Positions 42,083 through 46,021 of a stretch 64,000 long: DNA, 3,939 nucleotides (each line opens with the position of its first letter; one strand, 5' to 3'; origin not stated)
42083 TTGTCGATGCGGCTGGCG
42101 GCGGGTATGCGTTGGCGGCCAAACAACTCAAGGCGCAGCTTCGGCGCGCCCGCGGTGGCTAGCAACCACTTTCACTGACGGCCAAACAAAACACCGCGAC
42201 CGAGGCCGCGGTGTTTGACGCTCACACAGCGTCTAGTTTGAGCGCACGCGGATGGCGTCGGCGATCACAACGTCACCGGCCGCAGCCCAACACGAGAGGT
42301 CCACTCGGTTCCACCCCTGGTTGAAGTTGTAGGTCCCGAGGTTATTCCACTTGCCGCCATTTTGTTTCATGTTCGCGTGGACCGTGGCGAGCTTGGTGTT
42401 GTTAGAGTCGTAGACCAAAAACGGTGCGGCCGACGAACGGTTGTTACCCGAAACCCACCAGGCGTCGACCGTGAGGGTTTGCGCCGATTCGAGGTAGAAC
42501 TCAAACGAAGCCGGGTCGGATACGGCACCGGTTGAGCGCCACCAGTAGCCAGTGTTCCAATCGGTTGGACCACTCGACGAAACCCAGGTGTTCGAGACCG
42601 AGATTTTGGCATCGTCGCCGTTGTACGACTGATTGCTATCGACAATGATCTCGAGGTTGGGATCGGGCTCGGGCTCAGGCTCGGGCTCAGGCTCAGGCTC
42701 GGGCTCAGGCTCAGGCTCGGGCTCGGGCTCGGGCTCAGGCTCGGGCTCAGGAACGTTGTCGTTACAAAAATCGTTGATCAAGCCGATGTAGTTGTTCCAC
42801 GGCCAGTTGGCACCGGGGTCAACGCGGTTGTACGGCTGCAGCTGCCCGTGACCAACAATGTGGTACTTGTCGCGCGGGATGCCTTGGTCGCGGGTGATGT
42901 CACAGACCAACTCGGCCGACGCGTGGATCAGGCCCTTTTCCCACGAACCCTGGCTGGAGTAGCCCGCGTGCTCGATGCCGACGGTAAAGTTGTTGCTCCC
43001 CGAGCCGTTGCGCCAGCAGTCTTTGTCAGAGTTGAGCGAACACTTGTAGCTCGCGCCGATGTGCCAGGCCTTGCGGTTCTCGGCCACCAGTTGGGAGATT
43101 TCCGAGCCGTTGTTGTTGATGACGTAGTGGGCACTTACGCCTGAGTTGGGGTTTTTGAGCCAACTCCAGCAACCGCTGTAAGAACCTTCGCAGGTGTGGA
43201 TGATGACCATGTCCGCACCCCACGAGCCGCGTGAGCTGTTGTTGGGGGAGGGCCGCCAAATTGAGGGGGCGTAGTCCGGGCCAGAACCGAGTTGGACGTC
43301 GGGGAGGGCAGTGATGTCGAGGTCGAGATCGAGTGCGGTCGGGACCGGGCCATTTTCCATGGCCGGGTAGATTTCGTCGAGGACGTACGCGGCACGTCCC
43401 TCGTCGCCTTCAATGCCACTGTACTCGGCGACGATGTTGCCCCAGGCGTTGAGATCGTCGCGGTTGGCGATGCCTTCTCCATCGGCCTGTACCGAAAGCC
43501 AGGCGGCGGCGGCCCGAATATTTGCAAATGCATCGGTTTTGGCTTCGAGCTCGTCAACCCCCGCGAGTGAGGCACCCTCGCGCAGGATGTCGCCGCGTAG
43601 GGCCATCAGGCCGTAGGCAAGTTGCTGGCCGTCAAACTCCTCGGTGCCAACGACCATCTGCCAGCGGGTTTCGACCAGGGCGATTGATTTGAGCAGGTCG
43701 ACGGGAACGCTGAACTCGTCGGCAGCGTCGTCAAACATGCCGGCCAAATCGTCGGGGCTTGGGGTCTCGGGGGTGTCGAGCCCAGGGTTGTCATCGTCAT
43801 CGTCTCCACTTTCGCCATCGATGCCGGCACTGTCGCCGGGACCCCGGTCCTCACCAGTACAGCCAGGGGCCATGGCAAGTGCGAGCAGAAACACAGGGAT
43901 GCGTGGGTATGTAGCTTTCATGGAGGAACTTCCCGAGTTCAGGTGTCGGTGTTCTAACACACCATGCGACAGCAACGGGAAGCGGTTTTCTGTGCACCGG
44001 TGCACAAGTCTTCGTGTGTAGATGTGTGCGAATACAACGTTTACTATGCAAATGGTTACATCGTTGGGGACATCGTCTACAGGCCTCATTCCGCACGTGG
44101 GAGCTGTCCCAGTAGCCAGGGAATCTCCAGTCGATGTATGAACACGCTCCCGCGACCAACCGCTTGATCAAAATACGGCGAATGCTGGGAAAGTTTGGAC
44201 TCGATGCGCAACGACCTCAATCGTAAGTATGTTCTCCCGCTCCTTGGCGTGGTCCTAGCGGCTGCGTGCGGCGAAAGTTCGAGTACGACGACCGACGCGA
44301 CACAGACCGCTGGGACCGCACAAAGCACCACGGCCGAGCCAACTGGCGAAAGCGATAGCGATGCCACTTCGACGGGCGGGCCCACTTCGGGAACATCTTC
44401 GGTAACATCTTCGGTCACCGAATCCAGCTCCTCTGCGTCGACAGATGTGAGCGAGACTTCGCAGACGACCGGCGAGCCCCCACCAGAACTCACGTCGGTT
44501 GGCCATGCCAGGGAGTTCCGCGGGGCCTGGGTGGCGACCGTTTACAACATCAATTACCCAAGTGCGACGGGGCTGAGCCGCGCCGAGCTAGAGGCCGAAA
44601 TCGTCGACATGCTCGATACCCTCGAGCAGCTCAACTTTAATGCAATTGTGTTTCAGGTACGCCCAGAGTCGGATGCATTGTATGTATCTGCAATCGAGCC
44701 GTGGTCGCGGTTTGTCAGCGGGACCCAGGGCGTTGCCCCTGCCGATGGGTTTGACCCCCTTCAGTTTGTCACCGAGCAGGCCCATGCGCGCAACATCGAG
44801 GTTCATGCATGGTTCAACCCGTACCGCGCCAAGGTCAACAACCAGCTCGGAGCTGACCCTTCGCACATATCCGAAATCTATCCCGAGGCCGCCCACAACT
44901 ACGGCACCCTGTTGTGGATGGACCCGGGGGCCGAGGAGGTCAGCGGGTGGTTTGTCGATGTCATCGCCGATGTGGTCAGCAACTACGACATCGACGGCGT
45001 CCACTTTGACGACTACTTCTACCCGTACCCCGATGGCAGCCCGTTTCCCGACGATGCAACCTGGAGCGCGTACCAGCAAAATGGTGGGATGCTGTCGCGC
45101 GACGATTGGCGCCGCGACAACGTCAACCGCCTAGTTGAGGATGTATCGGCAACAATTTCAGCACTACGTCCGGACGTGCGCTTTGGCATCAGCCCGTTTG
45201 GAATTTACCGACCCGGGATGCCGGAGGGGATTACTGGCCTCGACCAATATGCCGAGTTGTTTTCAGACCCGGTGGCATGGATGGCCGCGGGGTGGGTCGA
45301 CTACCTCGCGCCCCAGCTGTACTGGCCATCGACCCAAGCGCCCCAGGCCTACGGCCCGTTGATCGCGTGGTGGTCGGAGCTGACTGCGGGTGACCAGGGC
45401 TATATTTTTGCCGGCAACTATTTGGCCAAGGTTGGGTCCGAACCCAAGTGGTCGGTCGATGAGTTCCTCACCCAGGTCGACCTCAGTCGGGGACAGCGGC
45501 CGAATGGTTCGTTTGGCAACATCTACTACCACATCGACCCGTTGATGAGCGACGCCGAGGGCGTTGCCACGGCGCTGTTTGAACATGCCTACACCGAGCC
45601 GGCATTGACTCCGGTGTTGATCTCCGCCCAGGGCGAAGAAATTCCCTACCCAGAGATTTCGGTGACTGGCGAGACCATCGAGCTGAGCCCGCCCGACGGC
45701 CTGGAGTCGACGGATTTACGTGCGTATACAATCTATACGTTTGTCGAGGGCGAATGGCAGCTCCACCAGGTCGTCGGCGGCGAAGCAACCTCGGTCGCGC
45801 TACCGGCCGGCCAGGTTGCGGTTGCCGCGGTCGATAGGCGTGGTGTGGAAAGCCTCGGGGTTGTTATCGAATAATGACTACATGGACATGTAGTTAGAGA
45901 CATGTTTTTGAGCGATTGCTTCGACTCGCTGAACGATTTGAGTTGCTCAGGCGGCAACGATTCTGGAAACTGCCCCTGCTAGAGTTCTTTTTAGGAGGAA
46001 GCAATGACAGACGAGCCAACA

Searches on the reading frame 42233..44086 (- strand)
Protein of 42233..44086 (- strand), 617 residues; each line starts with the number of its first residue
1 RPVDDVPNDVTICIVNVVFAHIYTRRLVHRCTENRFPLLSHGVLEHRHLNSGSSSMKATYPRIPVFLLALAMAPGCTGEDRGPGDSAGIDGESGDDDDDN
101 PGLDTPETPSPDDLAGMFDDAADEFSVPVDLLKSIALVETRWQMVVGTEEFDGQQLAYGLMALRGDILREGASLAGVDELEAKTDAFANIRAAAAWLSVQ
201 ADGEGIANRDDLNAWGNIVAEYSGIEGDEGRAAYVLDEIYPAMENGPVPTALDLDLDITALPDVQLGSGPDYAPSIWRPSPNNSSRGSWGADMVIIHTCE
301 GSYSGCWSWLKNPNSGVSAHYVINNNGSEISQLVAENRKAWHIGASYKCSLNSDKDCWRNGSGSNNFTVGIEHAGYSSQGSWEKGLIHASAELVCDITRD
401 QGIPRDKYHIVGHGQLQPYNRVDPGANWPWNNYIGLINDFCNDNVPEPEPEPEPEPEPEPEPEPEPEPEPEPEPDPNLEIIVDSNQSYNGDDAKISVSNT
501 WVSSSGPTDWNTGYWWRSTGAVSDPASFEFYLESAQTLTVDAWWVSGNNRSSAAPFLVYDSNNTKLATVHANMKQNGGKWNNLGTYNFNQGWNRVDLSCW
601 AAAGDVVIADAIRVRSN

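Call 49: search_protein_families(library=pfam, proteins=[window:42233-44086:-], max_evalue=0.00001)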
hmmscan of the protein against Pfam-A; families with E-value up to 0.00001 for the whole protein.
window:42233-44086:- (617 aa): 3 families
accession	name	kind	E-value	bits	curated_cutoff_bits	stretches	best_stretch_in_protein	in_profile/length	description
PF01510.30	Amidase_2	-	1.1e-20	74.7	26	1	292-425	6-130/131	N-acetylmuramoyl-L-alanine amidase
PF25275.1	Golvesin_C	-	1.8e-19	70.6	31.6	1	491-614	7-130/132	Golvesin C-terminal domain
PF05887.16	Trypan_PARP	-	7.9e-06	26.3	100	1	446-476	67-97/134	Procyclic acidic repetitive protein (PARP)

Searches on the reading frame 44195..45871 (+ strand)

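Call 49: search_protein_families(library=pfam, proteins=[window:44195-45871:+], max_evalue=0.00001)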
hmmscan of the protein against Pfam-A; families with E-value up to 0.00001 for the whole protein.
window:44195-45871:+ (559 aa): 1 family
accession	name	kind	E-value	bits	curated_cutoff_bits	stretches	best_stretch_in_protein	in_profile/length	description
PF02638.21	GHL10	-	2.3e-64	217.9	27.9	1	107-415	1-301/311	Glycosyl hydrolase-like 10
